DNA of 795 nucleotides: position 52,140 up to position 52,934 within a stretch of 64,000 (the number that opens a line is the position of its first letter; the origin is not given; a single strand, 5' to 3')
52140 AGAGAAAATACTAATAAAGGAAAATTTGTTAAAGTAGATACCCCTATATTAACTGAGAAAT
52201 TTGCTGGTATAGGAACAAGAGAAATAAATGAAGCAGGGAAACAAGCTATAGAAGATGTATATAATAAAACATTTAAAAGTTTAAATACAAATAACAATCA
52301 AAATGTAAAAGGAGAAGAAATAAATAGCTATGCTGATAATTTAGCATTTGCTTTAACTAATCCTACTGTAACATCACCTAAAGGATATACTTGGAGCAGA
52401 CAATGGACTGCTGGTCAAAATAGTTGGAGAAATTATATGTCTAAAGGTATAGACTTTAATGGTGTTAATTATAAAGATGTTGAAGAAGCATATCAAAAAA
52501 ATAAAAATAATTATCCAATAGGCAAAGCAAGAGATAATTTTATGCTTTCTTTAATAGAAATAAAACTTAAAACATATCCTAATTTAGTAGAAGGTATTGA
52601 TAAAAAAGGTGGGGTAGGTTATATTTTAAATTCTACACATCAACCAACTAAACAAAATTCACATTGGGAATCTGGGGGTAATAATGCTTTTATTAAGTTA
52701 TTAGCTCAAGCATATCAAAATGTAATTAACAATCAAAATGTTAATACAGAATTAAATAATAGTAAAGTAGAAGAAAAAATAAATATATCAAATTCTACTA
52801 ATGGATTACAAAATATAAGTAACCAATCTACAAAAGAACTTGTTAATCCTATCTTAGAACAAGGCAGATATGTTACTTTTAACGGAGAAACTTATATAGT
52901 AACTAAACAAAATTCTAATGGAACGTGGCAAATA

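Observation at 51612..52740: SLOG/YpsA-like plus NADAR-like domain pair at the N-terminus of the third giant virion protein: predicted injected ADP-ribose/NAD-processing effector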

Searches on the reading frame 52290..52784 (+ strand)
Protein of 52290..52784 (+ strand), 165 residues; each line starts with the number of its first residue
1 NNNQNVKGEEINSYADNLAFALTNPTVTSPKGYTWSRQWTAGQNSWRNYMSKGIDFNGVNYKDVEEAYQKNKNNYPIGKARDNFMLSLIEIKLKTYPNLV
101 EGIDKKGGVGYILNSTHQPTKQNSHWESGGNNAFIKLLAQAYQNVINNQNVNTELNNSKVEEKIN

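Call 15: search_solved_structures(query=A1, max_evalue=10, show_alignments=3)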
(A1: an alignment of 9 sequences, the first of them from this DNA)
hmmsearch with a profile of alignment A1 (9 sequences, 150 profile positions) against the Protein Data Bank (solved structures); distinct sequences matched with E-value up to 10: 6.
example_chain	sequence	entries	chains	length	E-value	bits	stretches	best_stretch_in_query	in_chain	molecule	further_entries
8r8o_A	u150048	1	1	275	0.016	18.1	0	19-66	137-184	HalluTIM3-1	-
8r8n_A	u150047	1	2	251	0.12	15.3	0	9-66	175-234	HalluTIM2-2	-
5bvl_A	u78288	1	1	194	3.9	10.3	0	32-72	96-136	designed TIM barrel sTIM11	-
7osu_A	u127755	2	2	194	5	10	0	32-78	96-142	sTIM11noCys-SB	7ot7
7a8s_A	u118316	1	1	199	6.7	9.6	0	33-72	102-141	sTIM11_h3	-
6yqy_A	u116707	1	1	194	9.1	9.2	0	32-72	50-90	de novo designed TIM barrel sTIM11noCys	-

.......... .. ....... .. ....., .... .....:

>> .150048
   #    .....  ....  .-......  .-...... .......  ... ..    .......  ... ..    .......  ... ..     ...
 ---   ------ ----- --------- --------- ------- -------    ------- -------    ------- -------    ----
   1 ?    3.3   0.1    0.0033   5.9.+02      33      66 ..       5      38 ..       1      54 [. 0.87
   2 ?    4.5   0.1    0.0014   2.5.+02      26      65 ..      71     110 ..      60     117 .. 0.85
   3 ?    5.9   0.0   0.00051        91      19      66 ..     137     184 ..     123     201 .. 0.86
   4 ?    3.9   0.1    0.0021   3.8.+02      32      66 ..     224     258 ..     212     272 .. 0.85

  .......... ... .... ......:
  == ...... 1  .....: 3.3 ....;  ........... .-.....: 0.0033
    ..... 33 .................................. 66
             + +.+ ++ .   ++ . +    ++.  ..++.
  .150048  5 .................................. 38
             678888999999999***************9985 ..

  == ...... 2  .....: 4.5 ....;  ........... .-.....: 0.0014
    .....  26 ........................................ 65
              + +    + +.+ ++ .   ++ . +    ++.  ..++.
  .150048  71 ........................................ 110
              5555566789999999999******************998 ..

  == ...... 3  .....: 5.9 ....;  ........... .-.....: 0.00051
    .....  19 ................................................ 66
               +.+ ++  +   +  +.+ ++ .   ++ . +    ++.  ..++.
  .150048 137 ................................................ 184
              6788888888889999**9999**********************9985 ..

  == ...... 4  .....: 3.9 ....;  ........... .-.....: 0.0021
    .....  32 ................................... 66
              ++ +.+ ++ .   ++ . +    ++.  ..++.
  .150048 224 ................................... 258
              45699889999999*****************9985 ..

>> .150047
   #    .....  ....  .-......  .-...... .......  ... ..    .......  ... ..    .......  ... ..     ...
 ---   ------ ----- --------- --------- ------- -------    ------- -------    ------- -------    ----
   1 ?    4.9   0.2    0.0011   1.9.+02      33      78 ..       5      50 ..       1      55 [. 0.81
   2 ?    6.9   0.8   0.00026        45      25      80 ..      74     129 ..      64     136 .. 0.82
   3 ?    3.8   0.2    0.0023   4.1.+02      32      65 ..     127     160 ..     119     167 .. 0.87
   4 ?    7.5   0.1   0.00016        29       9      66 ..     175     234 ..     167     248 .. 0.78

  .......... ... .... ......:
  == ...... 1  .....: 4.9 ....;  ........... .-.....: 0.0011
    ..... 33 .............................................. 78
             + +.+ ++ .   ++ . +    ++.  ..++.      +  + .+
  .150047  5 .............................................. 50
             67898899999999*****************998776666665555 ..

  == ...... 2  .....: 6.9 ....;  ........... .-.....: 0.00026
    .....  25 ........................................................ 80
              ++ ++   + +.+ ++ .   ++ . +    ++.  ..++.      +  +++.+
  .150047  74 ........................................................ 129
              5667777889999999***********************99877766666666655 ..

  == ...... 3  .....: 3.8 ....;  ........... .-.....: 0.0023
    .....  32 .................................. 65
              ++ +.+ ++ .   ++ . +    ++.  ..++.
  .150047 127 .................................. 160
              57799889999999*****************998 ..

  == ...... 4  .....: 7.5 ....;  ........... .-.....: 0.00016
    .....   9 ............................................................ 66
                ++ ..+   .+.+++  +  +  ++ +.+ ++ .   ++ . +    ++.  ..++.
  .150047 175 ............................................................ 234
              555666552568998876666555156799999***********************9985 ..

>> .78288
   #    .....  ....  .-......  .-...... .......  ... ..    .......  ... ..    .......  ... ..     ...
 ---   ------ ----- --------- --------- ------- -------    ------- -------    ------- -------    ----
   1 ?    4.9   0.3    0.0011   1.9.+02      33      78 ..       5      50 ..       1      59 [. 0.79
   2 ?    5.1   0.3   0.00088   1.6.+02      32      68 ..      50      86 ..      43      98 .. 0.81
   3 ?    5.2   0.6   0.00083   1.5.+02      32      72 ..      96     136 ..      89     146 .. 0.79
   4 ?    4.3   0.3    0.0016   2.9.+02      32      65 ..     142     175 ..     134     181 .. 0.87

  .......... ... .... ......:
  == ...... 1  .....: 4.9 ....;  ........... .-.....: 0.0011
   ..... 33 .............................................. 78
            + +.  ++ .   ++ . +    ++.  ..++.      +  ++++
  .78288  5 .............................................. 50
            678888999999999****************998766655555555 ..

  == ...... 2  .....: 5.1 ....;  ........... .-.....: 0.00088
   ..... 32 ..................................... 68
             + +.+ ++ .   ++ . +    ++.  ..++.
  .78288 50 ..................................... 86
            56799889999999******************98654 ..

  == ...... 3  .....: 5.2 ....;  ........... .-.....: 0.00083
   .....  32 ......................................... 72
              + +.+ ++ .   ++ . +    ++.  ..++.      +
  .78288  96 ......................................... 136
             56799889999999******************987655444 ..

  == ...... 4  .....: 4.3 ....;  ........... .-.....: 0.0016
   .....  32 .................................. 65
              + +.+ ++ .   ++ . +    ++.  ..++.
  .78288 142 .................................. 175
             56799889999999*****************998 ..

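Call 23: predict_structure(alignment_id=A1)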
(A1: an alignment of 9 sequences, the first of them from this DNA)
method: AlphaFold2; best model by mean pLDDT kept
length: 147 residues; sequences in the alignment: 9
mean_pLDDT: 89.4   pTM: 0.87
mean pLDDT of the five models: 89.4, 87.8, 85.0, 81.1, 80.3
residues with pLDDT >= 90: 102; 70-90: 29; 50-70: 14; < 50: 2
segments of 3 or more residues with pLDDT < 50: none
pLDDT, mean of each block of 10 residues (from residue 1): 86 93 87 90 96 97 95 92 98 97 95 71 71 96 73
secondary structure, 60 per line:
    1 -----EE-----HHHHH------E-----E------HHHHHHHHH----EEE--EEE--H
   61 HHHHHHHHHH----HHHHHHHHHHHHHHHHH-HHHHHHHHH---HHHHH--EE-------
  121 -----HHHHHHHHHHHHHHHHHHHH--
elements in order: H13-17 H37-45 E50-52 E55-57 H60-70 H75-91 H93-101 H105-109 H126-145

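Call 26: fold_search(model_id=the predicted structure, library=pdb)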
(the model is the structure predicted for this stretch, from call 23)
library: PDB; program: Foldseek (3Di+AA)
matches with E <= 10: 101; with E <= 0.001: 0
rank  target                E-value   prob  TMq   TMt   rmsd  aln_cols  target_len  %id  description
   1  7tms_P                1.6e+00  0.14  0.23  0.10   8.8        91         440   19  V-ATPase from Saccharomyces cerevisiae, State 2 (released 2022-04-13)
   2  4r11_C                1.7e+00  0.05  0.20  0.09  11.5       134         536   10  A conserved phosphorylation switch controls the interaction between cadherin and beta-catenin in vitro and in vivo (released 2015-04-29)
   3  2b3w_MODEL_1_A        2.0e+00  0.18  0.48  0.43   6.3       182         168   10  NMR structure of the E.coli protein YbiA, Northeast Structural Genomics target ET24. (released 2005-11-01)
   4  8h7l_A                2.1e+00  0.02  0.15  0.03  26.2       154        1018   16  Cryo-EM Structure of SARS-CoV-2 BA.2 Spike protein in complex with BA7535 (released 2023-08-30)
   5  8c5r_A                2.4e+00  0.02  0.16  0.04  24.4       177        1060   11  Omicron B.1.1.529 2 RBD up conformation (released 2024-01-24)
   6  2c0k_A                2.7e+00  0.04  0.18  0.18  14.0       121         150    9  The structure of hemoglobin from the botfly Gasterophilus intestinalis (released 2005-11-09)
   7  7xj8_A                3.8e+00  0.01  0.15  0.04  26.2       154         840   12  SARS-CoV-2 BA.1 Spike trimer in complex with 55A8 Fab and 58G6 Fab in the class 2 conformation (released 2023-04-19)
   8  7r18_A                4.0e+00  0.01  0.15  0.03  26.2       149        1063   17  Mink Variant SARS-CoV-2 Spike in Closed conformation (released 2022-03-09)
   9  8uul_A                4.0e+00  0.01  0.15  0.03  25.8       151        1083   16  Prototypic SARS-CoV-2 spike (containing K417) in the closed conformation (released 2023-11-29)
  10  9lk2_A                4.3e+00  0.03  0.22  0.07  12.5       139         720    9  monomeric ZYG11B-EloB-EloC + substrate peptide GYIND (released 2026-03-18)
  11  1dej_A                4.3e+00  0.01  0.19  0.10  13.5       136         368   14  CRYSTAL STRUCTURE OF A DICTYOSTELIUM/TETRAHYMENA CHIMERA ACTIN (MUTANT 646: Q228K/T229A/A230Y/A231K/S232E/E360H) IN CO (released 2000-03-01)
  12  4qic_A                4.5e+00  0.03  0.23  0.17   9.3       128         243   10  Co-Crystal Structure of Anti-anti-sigma factor PhyR complexed with Anti-sigma factor NepR from Bartonella quintana (released 2015-07-29)
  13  7xmx_C                4.5e+00  0.01  0.16  0.03  24.5       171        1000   13  Cryo-EM structure of SARS-CoV-2 spike glycoprotein in complex with three F61 Fab (released 2022-11-23)
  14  6nb6_B                4.5e+00  0.01  0.15  0.04  26.7       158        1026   13  SARS-CoV complex with human neutralizing S230 antibody Fab fragment (state 1) (released 2019-02-06)
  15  2p9i_B                4.8e+00  0.02  0.23  0.15  13.4       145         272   12  Crystal Structure of bovine Arp2/3 Complex co-crystallized with ADP and crosslinked with gluteraldehyde (released 2007-05-29)
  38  8bau                  6.1e+00  0.05  0.29  0.23   8.5       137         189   10  Phytophthora nicotianae var. parasitica NADAR in complex with ADP-ribose (released 2023-07-12)
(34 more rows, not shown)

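Call 28: search_protein_representatives(alignment_id=A1)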
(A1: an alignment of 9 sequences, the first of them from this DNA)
Query: 9 sequences, 150 profile positions. Proteins with E-value up to 0.001 (for the whole library): 534; up to 1e-10: 392; up to 1e-30: 114. The best 150 are listed.
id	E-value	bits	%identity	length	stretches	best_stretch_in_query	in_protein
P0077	1.1e-65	236.1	-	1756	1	2-149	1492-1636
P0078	1.8e-64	232.1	-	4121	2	3-146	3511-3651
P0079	2.5e-61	222.0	-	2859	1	3-149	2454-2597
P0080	3.5e-61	221.5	-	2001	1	4-149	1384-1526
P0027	1.3e-60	219.6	-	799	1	2-149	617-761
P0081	1.8e-60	219.2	-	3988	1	2-147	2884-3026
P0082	1.9e-60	219.2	-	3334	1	2-148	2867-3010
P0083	2.6e-60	218.7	-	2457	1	3-146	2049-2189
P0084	2.5e-58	212.2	-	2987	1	3-147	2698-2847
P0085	4.2e-58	211.5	-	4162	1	3-148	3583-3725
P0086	2.1e-57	209.2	-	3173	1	2-148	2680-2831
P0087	2.2e-56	205.9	-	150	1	3-147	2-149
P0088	2.3e-56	205.9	-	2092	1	5-149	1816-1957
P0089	2.4e-56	205.8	-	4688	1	2-147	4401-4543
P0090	8.6e-56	204.0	-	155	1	3-148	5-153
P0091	9.0e-56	203.9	-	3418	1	3-148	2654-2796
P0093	2.0e-53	196.4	-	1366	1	4-147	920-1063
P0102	1.4e-50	187.1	-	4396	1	3-144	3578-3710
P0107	1.4e-48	180.6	-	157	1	2-137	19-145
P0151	3.1e-40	153.5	-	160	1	5-147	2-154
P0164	2.4e-38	147.4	-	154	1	6-146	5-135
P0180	1.1e-35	138.7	-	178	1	3-143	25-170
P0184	5.5e-32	126.7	-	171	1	4-148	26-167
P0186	1.2e-30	122.4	-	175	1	3-141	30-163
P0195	6.1e-26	107.1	-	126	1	6-144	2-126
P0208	6.8e-24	100.5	-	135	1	10-146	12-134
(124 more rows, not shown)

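Call 38: search_protein_families(library=pfam, proteins=[P0087, P0090, P0107, P0151, P0164, P0180, P0184, P0186, P0208, P0195], max_evalue=1)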
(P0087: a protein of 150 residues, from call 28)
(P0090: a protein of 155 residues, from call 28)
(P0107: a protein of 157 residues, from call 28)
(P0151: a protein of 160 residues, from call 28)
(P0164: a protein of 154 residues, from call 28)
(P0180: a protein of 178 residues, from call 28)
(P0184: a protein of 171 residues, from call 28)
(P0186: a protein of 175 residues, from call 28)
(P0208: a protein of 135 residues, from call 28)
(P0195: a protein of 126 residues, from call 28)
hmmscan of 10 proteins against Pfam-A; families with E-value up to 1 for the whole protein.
P0087 (150 aa): 0 families

P0090 (155 aa): 1 family
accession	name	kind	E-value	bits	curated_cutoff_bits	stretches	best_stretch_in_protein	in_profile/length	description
PF05075.19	DUF684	-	0.4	10.1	25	1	33-87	156-205/338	Protein of unknown function (DUF684)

P0107 (157 aa): 4 families
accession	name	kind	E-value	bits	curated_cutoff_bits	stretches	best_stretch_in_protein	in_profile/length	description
PF05823.17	Gp-FAR-1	-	0.028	15.3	29.2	1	57-152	32-126/149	Nematode fatty acid retinoid binding protein (Gp-FAR-1)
PF17039.10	Glyco_tran_10_N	-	0.039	14.8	28.7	1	100-150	57-101/109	Fucosyltransferase, N-terminal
PF20385.3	DUF6680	-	0.051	13.7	23.2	1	53-98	63-109/170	Family of unknown function (DUF6680)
PF07709.16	SRR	-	0.36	11.8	20.6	1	61-72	3-14/14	Seven Residue Repeat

P0151 (160 aa): 0 families

P0164 (154 aa): 0 families

P0180 (178 aa): 0 families

P0184 (171 aa): 1 family
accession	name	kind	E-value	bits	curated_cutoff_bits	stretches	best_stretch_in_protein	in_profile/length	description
PF13554.12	Phage_tail_terminator_5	-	0.12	13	27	1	34-83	17-66/127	Phage tail terminator protein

P0186 (175 aa): 0 families

P0208 (135 aa): 1 family
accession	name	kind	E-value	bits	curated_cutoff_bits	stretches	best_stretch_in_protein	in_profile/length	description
PF16160.10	DUF4866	-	0.21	11.4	25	1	21-59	95-133/247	Domain of unknown function (DUF4866)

P0195 (126 aa): 0 families

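Call 40: search_protein_families(library=pfam, proteins=[P0077, P0080, P0083, P0079], max_evalue=0.001)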
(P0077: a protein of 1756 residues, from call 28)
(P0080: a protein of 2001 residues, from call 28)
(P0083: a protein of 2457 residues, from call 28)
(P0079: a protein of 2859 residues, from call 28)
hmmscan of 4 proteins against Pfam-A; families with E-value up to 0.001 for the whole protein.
P0077 (1756 aa): 5 families
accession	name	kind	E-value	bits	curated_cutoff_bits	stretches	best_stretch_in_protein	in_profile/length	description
PF13604.12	AAA_30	-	6.5e-18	65.6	27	1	962-1156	23-164/191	AAA domain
PF13245.12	AAA_19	-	5.2e-13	49.8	25.1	1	958-1116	12-132/134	AAA domain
PF05970.20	PIF1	-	4.2e-05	23.7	25.9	0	1068-1165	101-206/223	PIF1-like helicase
PF05127.21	NAT10_TcmA_helicase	-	0.00028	21.3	22.7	0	963-1094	3-114/176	RNA cytidine acetyltransferase NAT10/TcmA, helicase domain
PF13401.12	AAA_22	-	0.00069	20.4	27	0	959-1107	7-122/130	AAA domain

P0080 (2001 aa): 0 families

P0083 (2457 aa): 0 families

P0079 (2859 aa): 0 families

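Call 52: fold_search(model_id=the predicted structure, library=viral)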
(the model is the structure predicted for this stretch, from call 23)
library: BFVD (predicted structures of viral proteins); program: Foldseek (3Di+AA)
matches with E <= 10: 89; with E <= 0.001: 0
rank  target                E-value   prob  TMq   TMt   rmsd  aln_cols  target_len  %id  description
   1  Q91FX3                4.8e-02  0.99  0.51  0.31   4.5       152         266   15  Putative tyrosine phosphatase 197R [Invertebrate iridescent virus 6]
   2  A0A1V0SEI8            6.4e-02  0.92  0.53  0.28   4.6       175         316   14  NADAR domain-containing protein [Hokovirus HKV1]
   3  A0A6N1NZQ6            8.5e-02  0.94  0.50  0.40   5.3       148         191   14  NADAR domain-containing protein [Tupanvirus soda lake]
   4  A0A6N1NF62            1.1e-01  0.95  0.47  0.25   4.9       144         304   17  NADAR domain-containing protein [Tupanvirus deep ocean]
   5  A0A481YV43            1.7e-01  0.77  0.43  0.11   6.9       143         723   12  NADAR domain protein [Marseillevirus LCMAC103]
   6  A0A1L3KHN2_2          2.4e-01  0.72  0.51  0.08   5.5       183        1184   10  (no name in the UniProt tables at hand)
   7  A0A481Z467            2.4e-01  0.30  0.35  0.16  14.5       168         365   14  NADAR domain protein [Pithovirus LCPAC101]
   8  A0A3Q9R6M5            4.1e-01  0.41  0.46  0.42   8.9       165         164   13  (no name in the UniProt tables at hand)
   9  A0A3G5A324            4.6e-01  0.18  0.31  0.15  10.7       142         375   14  NADAR family protein (Fragment) [Harvfovirus sp.]
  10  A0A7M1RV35            5.2e-01  0.28  0.33  0.05   9.3       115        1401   14  DUF7831 domain-containing protein [uncultured phage cr131_1]
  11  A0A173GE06            6.5e-01  0.28  0.41  0.24   9.7       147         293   12  DprA-like protein [Erwinia phage vB_EamM_RAY]
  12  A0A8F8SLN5            6.5e-01  0.23  0.33  0.24   5.2        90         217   17  (no name in the UniProt tables at hand)
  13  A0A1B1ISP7            8.3e-01  0.51  0.48  0.21   9.7       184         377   14  (no name in the UniProt tables at hand)
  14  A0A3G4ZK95            8.8e-01  0.47  0.35  0.23   4.8        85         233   16  Swarming motility protein [Terrestrivirus sp.]
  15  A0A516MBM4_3          9.3e-01  0.33  0.46  0.07  10.1       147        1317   13  (no name in the UniProt tables at hand)
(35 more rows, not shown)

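Call 63: search_protein_families(library=pfam, proteins=[P0091, P0102, P0093], max_evalue=0.001)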
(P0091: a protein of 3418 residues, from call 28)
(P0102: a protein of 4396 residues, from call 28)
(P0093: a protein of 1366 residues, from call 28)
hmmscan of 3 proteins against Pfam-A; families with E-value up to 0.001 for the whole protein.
P0091 (3418 aa): 5 families
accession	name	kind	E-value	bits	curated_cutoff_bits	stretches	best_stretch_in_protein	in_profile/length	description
PF13604.12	AAA_30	-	2e-26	93.4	27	1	2848-3020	16-172/191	AAA domain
PF13245.12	AAA_19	-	6.4e-19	68.9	25.1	1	2850-2980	11-132/134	AAA domain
PF25176.1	DUF7831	-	1.3e-07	32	27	1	2280-2411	6-117/118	Family of unknown function (DUF7831)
PF05970.20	PIF1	-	3e-07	30.7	25.9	1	2827-2986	2-161/223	PIF1-like helicase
PF13401.12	AAA_22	-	4.2e-07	30.8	27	1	2849-2977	4-126/130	AAA domain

P0102 (4396 aa): 2 families
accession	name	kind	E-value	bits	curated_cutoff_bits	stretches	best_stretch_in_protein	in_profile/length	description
PF13532.12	2OG-FeII_Oxy_2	-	2.1e-18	67.7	31.2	1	3933-4096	55-194/194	2OG-Fe(II) oxygenase superfamily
PF25176.1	DUF7831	-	3.2e-05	24.2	27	1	4162-4224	41-99/118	Family of unknown function (DUF7831)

P0093 (1366 aa): 5 families
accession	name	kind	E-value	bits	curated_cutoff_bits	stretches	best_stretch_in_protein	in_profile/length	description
PF13245.12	AAA_19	-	4.9e-14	53.1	25.1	1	401-568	8-132/134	AAA domain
PF13604.12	AAA_30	-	6.1e-14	52.6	27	1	403-572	17-135/191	AAA domain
PF13538.12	UvrD_C_2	-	8.2e-09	35.6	27.4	1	850-900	1-52/52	UvrD-like helicase C-terminal domain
PF25199.1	nSTAND_NTPase5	-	9.6e-06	25.9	34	0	386-437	23-74/145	Novel STAND NTPase 5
PF13401.12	AAA_22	-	0.00013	22.7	27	1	404-562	5-124/130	AAA domain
